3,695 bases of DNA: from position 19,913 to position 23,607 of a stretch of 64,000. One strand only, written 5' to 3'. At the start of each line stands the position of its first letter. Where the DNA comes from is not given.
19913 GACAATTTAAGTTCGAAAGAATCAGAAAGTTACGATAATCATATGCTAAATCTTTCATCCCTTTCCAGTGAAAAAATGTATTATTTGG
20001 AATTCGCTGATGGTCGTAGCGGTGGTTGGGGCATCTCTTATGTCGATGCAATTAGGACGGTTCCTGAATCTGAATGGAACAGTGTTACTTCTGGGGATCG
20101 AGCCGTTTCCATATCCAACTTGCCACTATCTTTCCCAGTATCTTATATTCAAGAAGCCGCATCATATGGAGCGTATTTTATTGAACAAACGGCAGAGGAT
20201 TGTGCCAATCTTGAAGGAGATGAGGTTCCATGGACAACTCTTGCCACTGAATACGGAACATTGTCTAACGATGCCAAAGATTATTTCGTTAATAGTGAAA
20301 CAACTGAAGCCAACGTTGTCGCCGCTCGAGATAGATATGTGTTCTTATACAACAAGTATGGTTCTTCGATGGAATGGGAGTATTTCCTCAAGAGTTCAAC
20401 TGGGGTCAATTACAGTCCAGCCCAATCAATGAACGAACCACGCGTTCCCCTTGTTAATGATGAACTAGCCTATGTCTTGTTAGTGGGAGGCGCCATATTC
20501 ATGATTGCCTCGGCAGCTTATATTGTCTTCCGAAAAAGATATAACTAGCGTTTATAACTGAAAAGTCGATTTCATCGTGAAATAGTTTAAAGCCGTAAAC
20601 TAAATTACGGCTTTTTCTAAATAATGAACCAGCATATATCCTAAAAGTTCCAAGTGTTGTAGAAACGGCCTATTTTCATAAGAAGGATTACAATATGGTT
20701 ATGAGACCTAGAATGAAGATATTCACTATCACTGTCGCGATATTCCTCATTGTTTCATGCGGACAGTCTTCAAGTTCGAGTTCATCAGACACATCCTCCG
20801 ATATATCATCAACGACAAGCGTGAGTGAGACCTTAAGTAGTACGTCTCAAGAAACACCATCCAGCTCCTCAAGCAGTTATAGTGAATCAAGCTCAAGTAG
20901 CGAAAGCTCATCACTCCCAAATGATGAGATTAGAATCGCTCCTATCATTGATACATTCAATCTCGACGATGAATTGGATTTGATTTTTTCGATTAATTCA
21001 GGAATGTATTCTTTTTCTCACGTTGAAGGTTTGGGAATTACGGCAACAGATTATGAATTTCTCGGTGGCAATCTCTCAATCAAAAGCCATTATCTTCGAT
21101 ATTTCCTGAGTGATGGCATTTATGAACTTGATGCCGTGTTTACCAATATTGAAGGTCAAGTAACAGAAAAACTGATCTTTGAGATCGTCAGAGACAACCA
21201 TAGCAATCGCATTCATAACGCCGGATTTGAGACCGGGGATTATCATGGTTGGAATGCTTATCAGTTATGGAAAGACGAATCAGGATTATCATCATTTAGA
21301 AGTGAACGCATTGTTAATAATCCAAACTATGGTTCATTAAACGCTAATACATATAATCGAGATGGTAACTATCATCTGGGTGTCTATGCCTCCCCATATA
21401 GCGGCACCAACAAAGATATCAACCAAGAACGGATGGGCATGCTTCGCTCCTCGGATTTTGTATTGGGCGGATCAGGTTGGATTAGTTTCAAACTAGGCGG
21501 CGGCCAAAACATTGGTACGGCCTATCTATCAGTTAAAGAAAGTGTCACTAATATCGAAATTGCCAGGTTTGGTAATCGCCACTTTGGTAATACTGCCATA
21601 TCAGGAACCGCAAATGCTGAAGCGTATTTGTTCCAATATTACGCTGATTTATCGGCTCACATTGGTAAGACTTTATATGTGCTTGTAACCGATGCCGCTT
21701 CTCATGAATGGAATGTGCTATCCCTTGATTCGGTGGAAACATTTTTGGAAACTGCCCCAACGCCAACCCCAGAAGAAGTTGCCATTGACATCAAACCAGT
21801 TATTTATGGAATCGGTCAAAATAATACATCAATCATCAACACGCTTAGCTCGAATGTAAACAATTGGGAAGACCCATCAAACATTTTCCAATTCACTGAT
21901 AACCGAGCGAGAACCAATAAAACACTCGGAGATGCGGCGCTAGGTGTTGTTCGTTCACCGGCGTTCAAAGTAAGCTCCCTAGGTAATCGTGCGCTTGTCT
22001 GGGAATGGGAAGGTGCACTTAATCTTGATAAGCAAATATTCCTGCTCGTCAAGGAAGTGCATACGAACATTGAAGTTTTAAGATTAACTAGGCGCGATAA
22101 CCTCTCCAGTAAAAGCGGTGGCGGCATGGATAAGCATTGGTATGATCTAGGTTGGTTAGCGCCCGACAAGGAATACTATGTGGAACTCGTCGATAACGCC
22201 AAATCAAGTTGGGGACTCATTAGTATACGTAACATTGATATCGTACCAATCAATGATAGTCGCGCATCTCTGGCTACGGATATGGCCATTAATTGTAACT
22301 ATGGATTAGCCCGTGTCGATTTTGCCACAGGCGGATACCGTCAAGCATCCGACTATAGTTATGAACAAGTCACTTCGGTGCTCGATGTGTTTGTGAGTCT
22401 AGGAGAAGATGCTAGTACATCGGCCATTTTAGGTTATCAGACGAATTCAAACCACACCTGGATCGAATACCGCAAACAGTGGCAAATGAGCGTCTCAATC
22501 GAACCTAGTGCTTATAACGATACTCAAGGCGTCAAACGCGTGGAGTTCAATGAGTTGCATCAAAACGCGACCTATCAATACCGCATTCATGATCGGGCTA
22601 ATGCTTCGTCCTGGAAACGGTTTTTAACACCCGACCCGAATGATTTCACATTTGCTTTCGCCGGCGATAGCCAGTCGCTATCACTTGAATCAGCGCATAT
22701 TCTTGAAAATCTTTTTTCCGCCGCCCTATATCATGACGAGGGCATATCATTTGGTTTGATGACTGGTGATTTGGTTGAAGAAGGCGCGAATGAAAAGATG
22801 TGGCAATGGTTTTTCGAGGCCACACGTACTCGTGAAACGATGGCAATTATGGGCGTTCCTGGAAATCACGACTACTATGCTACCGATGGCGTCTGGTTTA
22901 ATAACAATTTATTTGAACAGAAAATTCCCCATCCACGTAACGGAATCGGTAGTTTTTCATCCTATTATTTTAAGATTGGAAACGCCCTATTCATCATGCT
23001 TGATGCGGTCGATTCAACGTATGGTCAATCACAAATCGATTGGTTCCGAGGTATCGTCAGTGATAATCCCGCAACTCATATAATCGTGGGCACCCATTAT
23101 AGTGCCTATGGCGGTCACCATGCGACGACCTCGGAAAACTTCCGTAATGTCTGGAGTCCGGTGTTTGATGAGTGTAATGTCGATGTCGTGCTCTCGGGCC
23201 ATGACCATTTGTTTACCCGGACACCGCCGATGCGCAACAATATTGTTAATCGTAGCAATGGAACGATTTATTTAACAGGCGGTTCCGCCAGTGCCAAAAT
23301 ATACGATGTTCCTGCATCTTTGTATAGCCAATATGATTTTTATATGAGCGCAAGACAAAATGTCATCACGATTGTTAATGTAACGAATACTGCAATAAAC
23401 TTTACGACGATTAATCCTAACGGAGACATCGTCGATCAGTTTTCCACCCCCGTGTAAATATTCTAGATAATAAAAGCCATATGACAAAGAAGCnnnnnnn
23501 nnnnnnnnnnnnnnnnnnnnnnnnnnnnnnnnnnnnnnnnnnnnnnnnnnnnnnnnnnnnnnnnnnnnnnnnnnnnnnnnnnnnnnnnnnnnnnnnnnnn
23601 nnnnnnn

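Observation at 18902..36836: Family of five surface proteins built from a tandemly duplicated ~170-190-aa jelly-roll-like module (candidate new CBM or catalytic family)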

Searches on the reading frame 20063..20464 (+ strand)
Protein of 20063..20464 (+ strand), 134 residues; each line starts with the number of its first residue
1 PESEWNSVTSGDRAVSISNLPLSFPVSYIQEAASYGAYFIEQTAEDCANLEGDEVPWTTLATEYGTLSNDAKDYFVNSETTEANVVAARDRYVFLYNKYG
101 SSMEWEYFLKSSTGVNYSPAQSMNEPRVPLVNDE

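Call 74: search_protein_families(library=pfam, proteins=[window:20063-20464:+], max_evalue=1)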
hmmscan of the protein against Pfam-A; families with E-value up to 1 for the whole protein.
seq(134 aa): 0 families

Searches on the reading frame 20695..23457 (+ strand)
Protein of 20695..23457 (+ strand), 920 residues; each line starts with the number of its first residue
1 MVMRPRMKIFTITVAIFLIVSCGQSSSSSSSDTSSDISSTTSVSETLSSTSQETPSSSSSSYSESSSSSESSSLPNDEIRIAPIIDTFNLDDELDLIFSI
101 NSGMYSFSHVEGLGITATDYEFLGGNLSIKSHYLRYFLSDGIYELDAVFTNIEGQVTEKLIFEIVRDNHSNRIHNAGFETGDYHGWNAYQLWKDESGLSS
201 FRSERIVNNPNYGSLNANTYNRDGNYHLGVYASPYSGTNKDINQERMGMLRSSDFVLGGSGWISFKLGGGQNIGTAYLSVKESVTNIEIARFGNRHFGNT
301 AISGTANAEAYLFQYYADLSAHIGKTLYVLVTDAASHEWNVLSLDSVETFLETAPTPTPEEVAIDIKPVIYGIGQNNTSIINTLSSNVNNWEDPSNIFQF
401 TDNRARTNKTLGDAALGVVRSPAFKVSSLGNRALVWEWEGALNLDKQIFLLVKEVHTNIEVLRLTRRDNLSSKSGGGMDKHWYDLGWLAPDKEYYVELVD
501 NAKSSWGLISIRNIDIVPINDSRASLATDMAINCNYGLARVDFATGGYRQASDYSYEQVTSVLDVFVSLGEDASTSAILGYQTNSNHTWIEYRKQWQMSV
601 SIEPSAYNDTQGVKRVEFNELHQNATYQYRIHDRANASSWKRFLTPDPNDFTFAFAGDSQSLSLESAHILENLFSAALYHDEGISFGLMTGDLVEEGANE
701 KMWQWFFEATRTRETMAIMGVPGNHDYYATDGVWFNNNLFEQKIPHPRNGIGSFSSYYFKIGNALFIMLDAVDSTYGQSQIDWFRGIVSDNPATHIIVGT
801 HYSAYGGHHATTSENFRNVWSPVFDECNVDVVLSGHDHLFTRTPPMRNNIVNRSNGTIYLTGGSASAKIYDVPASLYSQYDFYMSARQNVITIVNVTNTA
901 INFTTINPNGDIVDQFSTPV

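Call 4: search_protein_families(library=pfam, proteins=[window:20695-23457:+], max_evalue=0.1)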
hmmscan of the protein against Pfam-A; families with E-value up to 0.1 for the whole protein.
window:20695-23457:+ (920 aa): 3 families
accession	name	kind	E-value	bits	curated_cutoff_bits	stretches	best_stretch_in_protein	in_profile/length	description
PF00149.33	Metallophos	-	4.1e-13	50.6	21.5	1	652-838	2-189/191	Calcineurin-like phosphoesterase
PF16656.11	Pur_ac_phosph_N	-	0.00018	22.4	30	1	565-645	4-93/93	Purple acid Phosphatase, N-terminal domain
PF21827.1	New_glue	-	0.013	15.7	31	1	8-71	2-66/94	New glue protein family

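Call 8: search_protein_families(library=ncbifam, proteins=[window:20695-23457:+], max_evalue=0.1)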
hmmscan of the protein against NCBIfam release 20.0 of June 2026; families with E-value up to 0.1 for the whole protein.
window:20695-23457:+ (920 aa): 1 family
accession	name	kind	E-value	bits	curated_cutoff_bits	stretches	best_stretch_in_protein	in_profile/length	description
NF040528.1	SP_0198_lipo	equivalog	0.024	14.6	100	1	11-61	8-53/144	SP_0198 family lipoprotein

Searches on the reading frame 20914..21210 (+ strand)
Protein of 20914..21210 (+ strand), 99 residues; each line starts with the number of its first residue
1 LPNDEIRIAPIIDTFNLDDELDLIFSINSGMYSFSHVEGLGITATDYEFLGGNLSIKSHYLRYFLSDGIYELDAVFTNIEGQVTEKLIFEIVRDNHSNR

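Call 74: search_protein_families(library=pfam, proteins=[window:20914-21210:+], max_evalue=1)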
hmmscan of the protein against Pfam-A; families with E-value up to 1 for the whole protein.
seq(99 aa): 2 families
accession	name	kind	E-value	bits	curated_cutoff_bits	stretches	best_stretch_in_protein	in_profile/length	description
PF03442.20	CBM_X2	-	0.04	14.4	28.9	1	42-78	40-75/83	Carbohydrate binding domain X2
PF07195.17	FliD_C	-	0.14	12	25.4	1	25-89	110-171/236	Flagellar hook-associated protein 2 C-terminus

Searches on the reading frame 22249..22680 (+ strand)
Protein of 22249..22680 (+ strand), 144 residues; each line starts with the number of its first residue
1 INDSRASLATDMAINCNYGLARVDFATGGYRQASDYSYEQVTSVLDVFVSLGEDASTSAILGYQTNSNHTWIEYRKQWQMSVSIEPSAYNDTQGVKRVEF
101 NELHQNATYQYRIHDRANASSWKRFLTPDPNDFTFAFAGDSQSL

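Call 74: search_protein_families(library=pfam, proteins=[window:22249-22680:+], max_evalue=1)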
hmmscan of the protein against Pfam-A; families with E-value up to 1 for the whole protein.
seq(144 aa): 1 family
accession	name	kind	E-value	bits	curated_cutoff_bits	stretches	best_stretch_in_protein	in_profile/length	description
PF16656.11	Pur_ac_phosph_N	-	3.9e-06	27.8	30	1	47-127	4-93/93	Purple acid Phosphatase, N-terminal domain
